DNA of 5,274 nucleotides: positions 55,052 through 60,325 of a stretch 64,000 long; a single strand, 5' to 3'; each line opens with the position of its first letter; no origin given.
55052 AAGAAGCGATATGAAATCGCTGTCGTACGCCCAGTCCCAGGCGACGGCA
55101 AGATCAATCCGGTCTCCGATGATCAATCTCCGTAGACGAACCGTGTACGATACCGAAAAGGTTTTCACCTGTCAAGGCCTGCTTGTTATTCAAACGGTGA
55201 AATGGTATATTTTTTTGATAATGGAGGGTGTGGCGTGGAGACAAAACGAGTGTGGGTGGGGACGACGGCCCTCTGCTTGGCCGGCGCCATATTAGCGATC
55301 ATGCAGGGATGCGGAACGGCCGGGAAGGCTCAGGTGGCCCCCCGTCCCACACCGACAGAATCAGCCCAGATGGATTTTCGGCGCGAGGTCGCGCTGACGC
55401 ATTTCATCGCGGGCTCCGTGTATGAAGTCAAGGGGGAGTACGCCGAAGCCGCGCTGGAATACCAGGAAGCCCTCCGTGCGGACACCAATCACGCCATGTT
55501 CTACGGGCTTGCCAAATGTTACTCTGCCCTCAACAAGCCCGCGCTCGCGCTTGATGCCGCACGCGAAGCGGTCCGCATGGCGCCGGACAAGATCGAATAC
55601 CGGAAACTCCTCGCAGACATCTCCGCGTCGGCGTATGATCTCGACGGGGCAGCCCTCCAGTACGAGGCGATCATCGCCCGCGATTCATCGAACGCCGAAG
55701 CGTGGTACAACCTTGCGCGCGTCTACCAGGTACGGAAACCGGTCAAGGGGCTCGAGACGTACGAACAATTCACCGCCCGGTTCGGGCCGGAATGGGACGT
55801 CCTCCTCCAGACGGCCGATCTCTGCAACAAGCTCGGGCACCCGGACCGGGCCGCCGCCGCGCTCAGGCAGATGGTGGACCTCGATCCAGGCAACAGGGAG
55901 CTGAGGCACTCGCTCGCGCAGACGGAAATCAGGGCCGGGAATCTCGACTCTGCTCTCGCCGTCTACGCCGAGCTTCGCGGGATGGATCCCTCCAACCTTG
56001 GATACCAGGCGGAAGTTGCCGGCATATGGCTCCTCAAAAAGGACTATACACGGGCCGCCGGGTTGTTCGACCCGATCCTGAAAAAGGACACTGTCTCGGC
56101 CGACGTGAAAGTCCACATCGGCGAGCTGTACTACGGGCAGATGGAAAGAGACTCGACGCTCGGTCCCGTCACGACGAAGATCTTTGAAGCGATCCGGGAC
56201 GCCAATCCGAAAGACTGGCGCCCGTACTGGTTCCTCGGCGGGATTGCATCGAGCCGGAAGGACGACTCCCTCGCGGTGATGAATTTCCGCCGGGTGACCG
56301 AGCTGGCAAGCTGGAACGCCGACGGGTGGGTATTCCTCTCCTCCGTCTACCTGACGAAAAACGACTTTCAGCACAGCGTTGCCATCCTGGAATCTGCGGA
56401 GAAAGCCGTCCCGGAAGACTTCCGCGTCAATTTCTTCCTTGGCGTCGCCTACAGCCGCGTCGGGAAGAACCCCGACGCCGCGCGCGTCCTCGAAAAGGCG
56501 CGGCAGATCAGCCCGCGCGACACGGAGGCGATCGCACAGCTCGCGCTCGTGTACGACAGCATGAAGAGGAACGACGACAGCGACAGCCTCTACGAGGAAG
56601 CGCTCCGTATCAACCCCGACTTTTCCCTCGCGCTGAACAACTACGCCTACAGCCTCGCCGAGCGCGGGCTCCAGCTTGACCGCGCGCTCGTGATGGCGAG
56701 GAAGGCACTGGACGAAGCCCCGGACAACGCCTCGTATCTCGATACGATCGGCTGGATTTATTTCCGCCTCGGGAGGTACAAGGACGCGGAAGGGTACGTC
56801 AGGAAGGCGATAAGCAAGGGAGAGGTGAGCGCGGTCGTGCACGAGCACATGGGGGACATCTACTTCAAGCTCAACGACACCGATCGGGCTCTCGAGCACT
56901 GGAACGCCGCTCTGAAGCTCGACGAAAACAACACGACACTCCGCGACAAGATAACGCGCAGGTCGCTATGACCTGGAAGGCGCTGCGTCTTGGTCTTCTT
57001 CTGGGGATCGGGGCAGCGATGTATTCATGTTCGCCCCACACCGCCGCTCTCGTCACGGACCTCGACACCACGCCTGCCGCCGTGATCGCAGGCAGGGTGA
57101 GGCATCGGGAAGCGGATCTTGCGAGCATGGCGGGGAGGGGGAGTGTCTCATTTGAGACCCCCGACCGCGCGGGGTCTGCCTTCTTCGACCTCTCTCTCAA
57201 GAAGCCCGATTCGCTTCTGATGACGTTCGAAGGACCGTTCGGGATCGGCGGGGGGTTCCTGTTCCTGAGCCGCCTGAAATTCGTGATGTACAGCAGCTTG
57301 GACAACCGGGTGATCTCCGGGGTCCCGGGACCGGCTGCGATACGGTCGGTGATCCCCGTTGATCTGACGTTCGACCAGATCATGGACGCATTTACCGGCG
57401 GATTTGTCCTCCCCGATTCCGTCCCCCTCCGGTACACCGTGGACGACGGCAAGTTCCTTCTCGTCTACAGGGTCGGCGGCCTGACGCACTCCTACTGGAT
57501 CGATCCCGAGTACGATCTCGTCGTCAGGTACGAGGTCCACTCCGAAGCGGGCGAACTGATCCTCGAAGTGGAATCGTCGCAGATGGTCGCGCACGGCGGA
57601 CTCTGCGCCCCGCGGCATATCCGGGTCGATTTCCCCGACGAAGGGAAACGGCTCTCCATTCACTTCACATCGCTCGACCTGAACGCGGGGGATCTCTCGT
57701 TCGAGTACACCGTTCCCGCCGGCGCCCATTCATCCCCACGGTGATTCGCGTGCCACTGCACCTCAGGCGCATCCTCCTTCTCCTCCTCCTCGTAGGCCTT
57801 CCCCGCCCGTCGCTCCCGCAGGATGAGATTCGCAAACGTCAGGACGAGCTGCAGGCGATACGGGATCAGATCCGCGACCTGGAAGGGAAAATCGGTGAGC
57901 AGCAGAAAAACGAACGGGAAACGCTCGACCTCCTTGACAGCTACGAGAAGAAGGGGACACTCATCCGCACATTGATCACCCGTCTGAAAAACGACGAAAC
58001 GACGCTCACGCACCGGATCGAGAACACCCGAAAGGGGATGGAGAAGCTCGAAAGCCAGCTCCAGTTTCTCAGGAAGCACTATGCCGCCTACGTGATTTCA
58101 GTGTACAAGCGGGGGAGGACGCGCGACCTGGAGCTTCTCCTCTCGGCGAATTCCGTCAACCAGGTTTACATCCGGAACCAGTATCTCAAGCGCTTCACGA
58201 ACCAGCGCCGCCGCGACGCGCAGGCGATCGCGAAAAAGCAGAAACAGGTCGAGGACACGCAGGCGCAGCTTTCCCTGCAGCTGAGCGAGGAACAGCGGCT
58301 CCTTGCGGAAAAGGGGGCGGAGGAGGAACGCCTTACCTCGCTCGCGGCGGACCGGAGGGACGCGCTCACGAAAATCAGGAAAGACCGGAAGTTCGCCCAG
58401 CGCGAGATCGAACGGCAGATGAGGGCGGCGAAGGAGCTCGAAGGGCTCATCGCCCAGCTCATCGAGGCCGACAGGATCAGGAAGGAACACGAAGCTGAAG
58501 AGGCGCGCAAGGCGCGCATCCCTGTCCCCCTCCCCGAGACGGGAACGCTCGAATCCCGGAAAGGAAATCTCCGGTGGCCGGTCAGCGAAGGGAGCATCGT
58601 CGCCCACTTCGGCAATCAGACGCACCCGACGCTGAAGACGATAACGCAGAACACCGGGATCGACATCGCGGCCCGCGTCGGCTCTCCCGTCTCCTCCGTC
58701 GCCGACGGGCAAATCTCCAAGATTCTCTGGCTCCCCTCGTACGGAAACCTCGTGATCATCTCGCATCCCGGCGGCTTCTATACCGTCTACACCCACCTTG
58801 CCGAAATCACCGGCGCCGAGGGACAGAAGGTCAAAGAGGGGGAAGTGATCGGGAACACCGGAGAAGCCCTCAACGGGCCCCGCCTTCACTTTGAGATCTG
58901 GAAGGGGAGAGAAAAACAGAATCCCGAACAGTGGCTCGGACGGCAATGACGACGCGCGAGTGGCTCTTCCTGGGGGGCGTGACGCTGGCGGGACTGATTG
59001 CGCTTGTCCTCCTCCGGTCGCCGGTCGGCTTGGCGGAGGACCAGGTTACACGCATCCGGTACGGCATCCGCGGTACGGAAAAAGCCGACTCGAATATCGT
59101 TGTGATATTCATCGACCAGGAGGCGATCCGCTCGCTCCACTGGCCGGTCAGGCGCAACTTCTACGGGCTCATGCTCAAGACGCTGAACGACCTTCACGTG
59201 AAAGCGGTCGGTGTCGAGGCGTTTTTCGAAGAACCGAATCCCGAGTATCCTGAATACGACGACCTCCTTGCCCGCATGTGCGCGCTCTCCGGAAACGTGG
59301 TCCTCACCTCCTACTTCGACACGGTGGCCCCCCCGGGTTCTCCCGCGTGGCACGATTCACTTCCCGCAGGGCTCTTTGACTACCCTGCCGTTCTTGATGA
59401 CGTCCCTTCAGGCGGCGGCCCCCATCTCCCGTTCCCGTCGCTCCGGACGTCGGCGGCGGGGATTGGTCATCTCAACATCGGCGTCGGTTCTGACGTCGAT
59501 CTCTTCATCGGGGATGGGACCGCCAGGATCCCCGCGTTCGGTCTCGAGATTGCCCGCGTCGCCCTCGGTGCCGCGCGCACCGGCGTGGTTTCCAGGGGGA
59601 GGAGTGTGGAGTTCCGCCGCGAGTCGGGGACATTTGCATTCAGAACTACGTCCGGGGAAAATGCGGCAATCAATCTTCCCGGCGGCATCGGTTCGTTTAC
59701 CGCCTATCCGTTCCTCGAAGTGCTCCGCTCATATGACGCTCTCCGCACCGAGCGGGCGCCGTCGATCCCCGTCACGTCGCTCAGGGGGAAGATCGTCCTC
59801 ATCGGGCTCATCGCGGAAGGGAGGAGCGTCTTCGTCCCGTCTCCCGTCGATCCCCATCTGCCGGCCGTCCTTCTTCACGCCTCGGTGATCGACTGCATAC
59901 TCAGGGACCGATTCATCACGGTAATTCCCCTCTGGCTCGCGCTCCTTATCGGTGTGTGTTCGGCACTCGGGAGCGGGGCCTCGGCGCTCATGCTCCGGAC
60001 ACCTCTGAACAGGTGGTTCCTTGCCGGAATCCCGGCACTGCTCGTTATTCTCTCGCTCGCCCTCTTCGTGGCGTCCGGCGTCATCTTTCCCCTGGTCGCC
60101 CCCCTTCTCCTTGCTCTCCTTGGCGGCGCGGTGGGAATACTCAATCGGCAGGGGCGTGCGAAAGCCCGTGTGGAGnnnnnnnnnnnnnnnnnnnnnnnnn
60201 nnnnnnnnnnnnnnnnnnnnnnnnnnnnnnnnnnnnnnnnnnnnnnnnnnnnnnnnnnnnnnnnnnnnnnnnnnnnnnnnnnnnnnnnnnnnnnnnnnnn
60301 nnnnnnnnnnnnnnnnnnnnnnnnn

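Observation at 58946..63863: Membrane CHASE2-sigma54 activator immediately upstream of a near-consensus sigma54 promoter, tandem UAS-like repeats and a three-lipoprotein operon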

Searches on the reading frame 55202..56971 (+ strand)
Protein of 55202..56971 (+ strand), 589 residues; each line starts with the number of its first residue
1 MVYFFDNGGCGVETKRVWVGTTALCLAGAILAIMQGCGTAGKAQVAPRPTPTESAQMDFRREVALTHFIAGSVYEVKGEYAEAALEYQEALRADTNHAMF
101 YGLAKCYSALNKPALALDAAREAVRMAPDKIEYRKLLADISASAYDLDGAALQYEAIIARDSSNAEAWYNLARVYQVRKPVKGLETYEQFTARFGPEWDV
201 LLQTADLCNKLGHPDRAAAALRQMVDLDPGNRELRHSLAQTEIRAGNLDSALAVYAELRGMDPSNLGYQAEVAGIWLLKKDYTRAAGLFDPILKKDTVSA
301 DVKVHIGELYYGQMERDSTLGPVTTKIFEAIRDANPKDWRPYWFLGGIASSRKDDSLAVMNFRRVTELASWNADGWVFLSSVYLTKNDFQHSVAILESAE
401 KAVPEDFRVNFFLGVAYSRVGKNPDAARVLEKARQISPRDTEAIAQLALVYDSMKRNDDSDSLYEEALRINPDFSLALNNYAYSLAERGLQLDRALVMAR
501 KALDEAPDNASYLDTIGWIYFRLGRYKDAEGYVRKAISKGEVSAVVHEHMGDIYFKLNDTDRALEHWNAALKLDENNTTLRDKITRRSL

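Call 4: search_protein_families(library=pfam, proteins=[window:55202-56971:+], max_evalue=0.01)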
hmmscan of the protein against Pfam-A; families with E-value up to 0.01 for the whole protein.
window:55202-56971:+ (589 aa): 28 families (the best 25 are shown)
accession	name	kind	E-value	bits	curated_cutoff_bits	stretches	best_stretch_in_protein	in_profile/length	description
PF07719.23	TPR_2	-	7.8e-37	122.8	27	3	546-577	3-34/34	Tetratricopeptide repeat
PF13432.12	TPR_16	-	1.3e-35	121.9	32.7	4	238-293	3-58/65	Tetratricopeptide repeat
PF14559.12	TPR_19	-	9.1e-34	116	25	4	212-265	5-58/68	Tetratricopeptide repeat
PF13428.12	TPR_14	-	4.9e-33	110.6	23.5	1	199-240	2-43/44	Tetratricopeptide repeat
PF13181.12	TPR_8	-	1e-31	106.8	25.7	1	442-473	2-33/34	Tetratricopeptide repeat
PF00515.34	TPR_1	-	1.5e-29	101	27.8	1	547-577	4-34/34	Tetratricopeptide repeat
PF13431.12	TPR_17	-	2e-22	78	24.4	2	463-496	1-33/34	Tetratricopeptide repeat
PF13424.12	TPR_12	-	5.2e-22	78.3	30.1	1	492-537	26-72/77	Tetratricopeptide repeat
PF13414.12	TPR_11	-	1.1e-18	67.1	26.8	1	551-577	1-27/42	TPR repeat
PF23914.1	TPR_CcmH_CycH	-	2.1e-18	67.1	42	0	335-442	46-156/158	Cytochrome c-type biogenesis protein H TPR domain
PF13176.12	TPR_7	-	1e-12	47.5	27.9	0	443-474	1-32/36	Tetratricopeptide repeat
PF12895.13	ANAPC3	-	7.9e-12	45.7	27.2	1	491-566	4-78/82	Anaphase-promoting complex, cyclosome, subunit 3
PF13174.12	TPR_6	-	7.9e-12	45.4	26.3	0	550-572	6-28/33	Tetratricopeptide repeat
PF25064.1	ARM_TT21_5th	-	1.2e-09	38.9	27.8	0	353-447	15-112/117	TT21 fifth ARM repeats domain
PF13374.12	TPR_10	-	2.1e-09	37.5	27.5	1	510-538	2-30/42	Tetratricopeptide repeat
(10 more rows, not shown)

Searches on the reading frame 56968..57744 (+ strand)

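Call 4: search_protein_families(library=pfam, proteins=[window:56968-57744:+], max_evalue=0.01)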
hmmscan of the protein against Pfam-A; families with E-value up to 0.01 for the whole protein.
window:56968-57744:+ (258 aa): 1 family
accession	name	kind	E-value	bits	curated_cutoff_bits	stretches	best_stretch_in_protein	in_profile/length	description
PF14125.13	DUF4292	-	6e-11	42.8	23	1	51-253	4-206/209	Domain of unknown function (DUF4292)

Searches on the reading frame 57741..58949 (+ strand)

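Call 4: search_protein_families(library=pfam, proteins=[window:57741-58949:+], max_evalue=0.01)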
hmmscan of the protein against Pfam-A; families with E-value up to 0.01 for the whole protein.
window:57741-58949:+ (402 aa): 2 families
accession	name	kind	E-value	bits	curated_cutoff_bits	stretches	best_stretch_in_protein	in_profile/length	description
PF01551.29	Peptidase_M23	-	2.6e-27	95.3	28.7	1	303-395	2-96/96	Peptidase family M23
PF05911.16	FPP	-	0.0061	15.3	40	0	152-231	67-144/871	Filament-like plant protein, long coiled-coil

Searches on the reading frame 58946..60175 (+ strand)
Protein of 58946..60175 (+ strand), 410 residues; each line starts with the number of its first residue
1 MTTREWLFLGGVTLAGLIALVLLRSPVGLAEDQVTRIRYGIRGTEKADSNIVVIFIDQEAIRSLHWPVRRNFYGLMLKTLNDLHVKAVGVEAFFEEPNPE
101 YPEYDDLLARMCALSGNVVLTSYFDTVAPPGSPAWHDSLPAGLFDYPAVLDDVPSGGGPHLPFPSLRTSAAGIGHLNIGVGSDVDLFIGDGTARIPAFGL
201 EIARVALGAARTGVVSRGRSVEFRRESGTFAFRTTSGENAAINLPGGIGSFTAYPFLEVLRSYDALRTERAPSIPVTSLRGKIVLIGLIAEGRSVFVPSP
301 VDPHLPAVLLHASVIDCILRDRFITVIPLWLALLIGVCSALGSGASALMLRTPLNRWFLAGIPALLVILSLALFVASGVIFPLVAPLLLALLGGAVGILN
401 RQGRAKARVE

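Call 89: search_protein_representatives(protein=window:58946-60175:+)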
Query: 410 residues. Proteins with E-value up to 0.001 (for the whole library): 2417; up to 1e-10: 370; up to 1e-30: 34. The best 150 are listed.
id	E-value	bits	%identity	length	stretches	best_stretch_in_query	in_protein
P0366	1.1e-86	307.9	43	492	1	13-396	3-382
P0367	5.5e-85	302.3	41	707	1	9-399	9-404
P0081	1.1e-78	281.5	39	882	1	5-403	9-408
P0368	8.5e-76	272.0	42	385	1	13-389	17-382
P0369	5.0e-75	269.5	41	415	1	9-346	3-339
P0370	6.8e-57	209.8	41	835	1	2-408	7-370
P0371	3.5e-56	207.5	34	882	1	6-406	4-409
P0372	3.9e-56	207.3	34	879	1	9-391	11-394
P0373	9.0e-52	192.9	36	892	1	8-394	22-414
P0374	3.5e-51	191.0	53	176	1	3-173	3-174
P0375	4.3e-51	190.7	36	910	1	14-396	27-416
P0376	1.5e-49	185.6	34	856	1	22-386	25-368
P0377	1.5e-47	179.0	30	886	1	17-392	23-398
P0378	1.6e-46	175.6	29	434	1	12-402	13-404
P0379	8.6e-46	173.2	34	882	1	16-392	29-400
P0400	6.6e-30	120.9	29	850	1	28-393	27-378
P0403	8.1e-29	117.3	30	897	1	30-387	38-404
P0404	2.0e-28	116.0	28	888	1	14-392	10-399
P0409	2.2e-25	106.0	32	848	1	40-378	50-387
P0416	7.9e-24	100.9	25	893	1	21-392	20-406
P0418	1.8e-23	99.7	31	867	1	27-396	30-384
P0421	1.1e-22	97.2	26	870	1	32-389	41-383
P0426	3.9e-22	95.3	29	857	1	31-394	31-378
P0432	5.1e-21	91.6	28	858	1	28-392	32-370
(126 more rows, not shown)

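Call 91: search_protein_families(library=pfam, proteins=[P0400, P0409, P0418, P0421, P0426, P0432, P0403, P0404, P0416, P0367], max_evalue=0.001)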
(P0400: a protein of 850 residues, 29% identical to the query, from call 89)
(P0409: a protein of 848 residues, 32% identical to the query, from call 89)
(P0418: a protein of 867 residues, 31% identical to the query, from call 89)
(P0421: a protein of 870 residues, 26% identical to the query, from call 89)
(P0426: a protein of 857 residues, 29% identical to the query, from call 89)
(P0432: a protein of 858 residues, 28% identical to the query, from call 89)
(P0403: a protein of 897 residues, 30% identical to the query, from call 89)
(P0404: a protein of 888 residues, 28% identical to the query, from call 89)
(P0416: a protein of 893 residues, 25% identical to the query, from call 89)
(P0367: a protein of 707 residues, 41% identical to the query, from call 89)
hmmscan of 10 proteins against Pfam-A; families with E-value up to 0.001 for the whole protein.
P0400 (850 aa): 7 families
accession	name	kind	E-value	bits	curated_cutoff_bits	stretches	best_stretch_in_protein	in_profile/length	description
PF00158.32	Sigma54_activat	-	4.8e-67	225.3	20.2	1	476-639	4-167/168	Sigma-54 interaction domain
PF05226.16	CHASE2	-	6e-41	141.1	26.3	1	12-328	4-254/257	CHASE2 domain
PF25601.1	AAA_lid_14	-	3.7e-23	81.6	27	1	645-727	1-83/87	AAA+ ATPase lid domain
PF14532.12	Sigma54_activ_2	-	1.9e-19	70.7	25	1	477-644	4-138/138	Sigma-54 interaction domain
PF07728.20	AAA_5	-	4.7e-09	36.8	22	1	498-615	3-123/139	AAA domain (dynein-related subfamily)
PF00004.35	AAA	-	2.1e-06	28.7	21.2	1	498-627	2-124/131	ATPase family associated with various cellular activities (AAA)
PF01078.27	Mg_chelatase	-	0.00073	19.4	20.3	0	552-614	93-157/207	Magnesium chelatase, subunit ChlI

P0409 (848 aa): 7 families
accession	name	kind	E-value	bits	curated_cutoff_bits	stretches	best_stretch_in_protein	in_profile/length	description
PF00158.32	Sigma54_activat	-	1.2e-70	237.1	20.2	1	538-705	1-168/168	Sigma-54 interaction domain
PF05226.16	CHASE2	-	2.1e-57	195.1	26.3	1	24-364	2-255/257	CHASE2 domain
PF14532.12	Sigma54_activ_2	-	3e-24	86.3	25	1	539-709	1-138/138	Sigma-54 interaction domain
PF25601.1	AAA_lid_14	-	3e-24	85.1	27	1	710-783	1-77/87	AAA+ ATPase lid domain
PF02954.25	HTH_8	-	6.7e-14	51.8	22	1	800-840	2-42/42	Bacterial regulatory protein, Fis family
PF07728.20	AAA_5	-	2.7e-08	34.3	22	1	562-680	2-123/139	AAA domain (dynein-related subfamily)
PF00004.35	AAA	-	0.00097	20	21.2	0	562-683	1-111/131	ATPase family associated with various cellular activities (AAA)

P0418 (867 aa): 7 families
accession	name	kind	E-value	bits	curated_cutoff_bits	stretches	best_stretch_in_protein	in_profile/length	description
PF00158.32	Sigma54_activat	-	2.3e-67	226.3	20.2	1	486-647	6-167/168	Sigma-54 interaction domain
PF05226.16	CHASE2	-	5.5e-34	118.3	26.3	1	20-331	5-254/257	CHASE2 domain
PF25601.1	AAA_lid_14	-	4e-22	78.3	27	1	653-731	1-79/87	AAA+ ATPase lid domain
PF14532.12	Sigma54_activ_2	-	9e-19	68.5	25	1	485-652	4-138/138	Sigma-54 interaction domain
PF07728.20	AAA_5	-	1.4e-08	35.3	22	1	504-625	1-125/139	AAA domain (dynein-related subfamily)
PF00004.35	AAA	-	9e-07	29.8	21.2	1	505-637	1-121/131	ATPase family associated with various cellular activities (AAA)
PF07724.20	AAA_2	-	7.9e-05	23.2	27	1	505-627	6-129/166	AAA domain (Cdc48 subfamily)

P0421 (870 aa): 8 families
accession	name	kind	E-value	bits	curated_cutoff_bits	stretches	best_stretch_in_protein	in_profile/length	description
PF00158.32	Sigma54_activat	-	1.5e-68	230.2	20.2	1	487-651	3-167/168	Sigma-54 interaction domain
PF05226.16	CHASE2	-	1.4e-38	133.4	26.3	1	24-338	3-255/257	CHASE2 domain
PF25601.1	AAA_lid_14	-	9.4e-23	80.3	27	1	657-734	1-78/87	AAA+ ATPase lid domain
PF14532.12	Sigma54_activ_2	-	7.5e-20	72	25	1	498-656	13-138/138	Sigma-54 interaction domain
PF07728.20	AAA_5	-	2.9e-08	34.3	22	1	508-634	1-130/139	AAA domain (dynein-related subfamily)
PF00004.35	AAA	-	0.00011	23.1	21.2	1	509-638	1-123/131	ATPase family associated with various cellular activities (AAA)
PF07724.20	AAA_2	-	0.00071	20.1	27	0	509-636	6-134/166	AAA domain (Cdc48 subfamily)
PF01078.27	Mg_chelatase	-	0.00078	19.3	20.3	0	564-628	93-159/207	Magnesium chelatase, subunit ChlI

P0426 (857 aa): 10 families
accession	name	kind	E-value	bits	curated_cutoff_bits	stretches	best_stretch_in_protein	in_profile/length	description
PF00158.32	Sigma54_activat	-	4.1e-70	235.3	20.2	1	476-641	2-167/168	Sigma-54 interaction domain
PF05226.16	CHASE2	-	4.1e-31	108.9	26.3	1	16-328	6-256/257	CHASE2 domain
PF25601.1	AAA_lid_14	-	4e-23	81.5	27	1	647-726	1-80/87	AAA+ ATPase lid domain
PF14532.12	Sigma54_activ_2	-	5e-20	72.6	25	1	480-646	5-138/138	Sigma-54 interaction domain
PF07728.20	AAA_5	-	9.3e-12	45.6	22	1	498-619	1-125/139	AAA domain (dynein-related subfamily)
PF00004.35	AAA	-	2.1e-07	31.9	21.2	1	499-629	1-120/131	ATPase family associated with various cellular activities (AAA)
PF07724.20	AAA_2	-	6.3e-06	26.8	27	1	499-628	6-136/166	AAA domain (Cdc48 subfamily)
PF01078.27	Mg_chelatase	-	8.9e-05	22.4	20.3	0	499-616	25-157/207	Magnesium chelatase, subunit ChlI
PF20030.5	bpMoxR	-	0.00025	20.6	27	1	499-622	34-150/205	MoxR domain in the MoxR-vWA-beta-propeller ternary systems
PF00493.29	MCM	-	0.00043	19.9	23.3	1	495-617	56-173/224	MCM P-loop domain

P0432 (858 aa): 6 families
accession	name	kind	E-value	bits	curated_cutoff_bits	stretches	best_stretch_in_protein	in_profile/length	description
PF00158.32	Sigma54_activat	-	1e-66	224.2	20.2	1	479-640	6-167/168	Sigma-54 interaction domain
PF05226.16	CHASE2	-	3.1e-36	125.7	26.3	1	21-325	6-255/257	CHASE2 domain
PF25601.1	AAA_lid_14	-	1.1e-18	67.3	27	1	646-725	1-80/87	AAA+ ATPase lid domain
PF14532.12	Sigma54_activ_2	-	8.2e-18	65.4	25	1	481-645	7-138/138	Sigma-54 interaction domain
PF07728.20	AAA_5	-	3.2e-08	34.1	22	1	497-618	1-125/139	AAA domain (dynein-related subfamily)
PF07724.20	AAA_2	-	1.4e-05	25.6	27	1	497-626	5-135/166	AAA domain (Cdc48 subfamily)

P0403 (897 aa): 5 families
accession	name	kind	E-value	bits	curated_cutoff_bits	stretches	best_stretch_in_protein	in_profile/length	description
PF05226.16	CHASE2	-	2e-46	159.1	26.3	1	24-360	4-247/257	CHASE2 domain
PF00158.32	Sigma54_activat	-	7.5e-41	140.1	20.2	1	511-683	1-167/168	Sigma-54 interaction domain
PF25601.1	AAA_lid_14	-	1.3e-14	54.2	27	1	689-773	1-82/87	AAA+ ATPase lid domain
PF14532.12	Sigma54_activ_2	-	3.8e-14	53.5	25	1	512-688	1-138/138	Sigma-54 interaction domain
PF07728.20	AAA_5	-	5.6e-05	23.6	22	1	534-659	1-123/139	AAA domain (dynein-related subfamily)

P0404 (888 aa): 8 families
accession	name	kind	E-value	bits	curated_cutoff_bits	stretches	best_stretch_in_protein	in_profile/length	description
PF05226.16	CHASE2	-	4.2e-59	200.6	26.3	1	12-348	4-256/257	CHASE2 domain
PF00158.32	Sigma54_activat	-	9.4e-39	133.2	20.2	1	496-670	1-167/168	Sigma-54 interaction domain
PF25601.1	AAA_lid_14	-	6.8e-17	61.5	27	1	676-759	1-81/87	AAA+ ATPase lid domain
PF14532.12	Sigma54_activ_2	-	1.8e-14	54.6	25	1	497-675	1-138/138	Sigma-54 interaction domain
PF00004.35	AAA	-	3.4e-05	24.7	21.2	1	520-651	1-113/131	ATPase family associated with various cellular activities (AAA)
PF07728.20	AAA_5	-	3.5e-05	24.3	22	0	519-647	1-124/139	AAA domain (dynein-related subfamily)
PF01078.27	Mg_chelatase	-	0.00026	20.9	20.3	1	511-623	16-134/207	Magnesium chelatase, subunit ChlI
PF13191.12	AAA_16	-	0.00058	20.8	32.6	0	497-545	3-53/167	AAA ATPase domain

P0416 (893 aa): 8 families
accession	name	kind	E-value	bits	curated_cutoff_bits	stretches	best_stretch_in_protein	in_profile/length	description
PF00158.32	Sigma54_activat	-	4.9e-66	222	20.2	1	503-667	3-167/168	Sigma-54 interaction domain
PF05226.16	CHASE2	-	6.9e-35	121.3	26.3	1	14-359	6-254/257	CHASE2 domain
PF14532.12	Sigma54_activ_2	-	2.1e-19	70.6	25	1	506-672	5-138/138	Sigma-54 interaction domain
PF25601.1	AAA_lid_14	-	2.7e-17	62.8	27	1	673-748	1-77/87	AAA+ ATPase lid domain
PF07724.20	AAA_2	-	1.2e-06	29.1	27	1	523-631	4-112/166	AAA domain (Cdc48 subfamily)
PF00004.35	AAA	-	9.1e-06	26.6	21.2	1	525-643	1-110/131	ATPase family associated with various cellular activities (AAA)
PF07728.20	AAA_5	-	2.7e-05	24.6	22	1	524-644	1-124/139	AAA domain (dynein-related subfamily)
PF01078.27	Mg_chelatase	-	0.0008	19.3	20.3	0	523-547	23-47/207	Magnesium chelatase, subunit ChlI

P0367 (707 aa): 3 families
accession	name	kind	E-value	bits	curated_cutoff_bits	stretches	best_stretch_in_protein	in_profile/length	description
PF05226.16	CHASE2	-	2.4e-33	116.3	26.3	1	15-349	2-256/257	CHASE2 domain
PF25601.1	AAA_lid_14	-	2.7e-10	40.4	27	1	503-559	20-74/87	AAA+ ATPase lid domain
PF20315.3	DUF6611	-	0.0006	20.4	27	0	365-454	56-147/168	Family of unknown function (DUF6611)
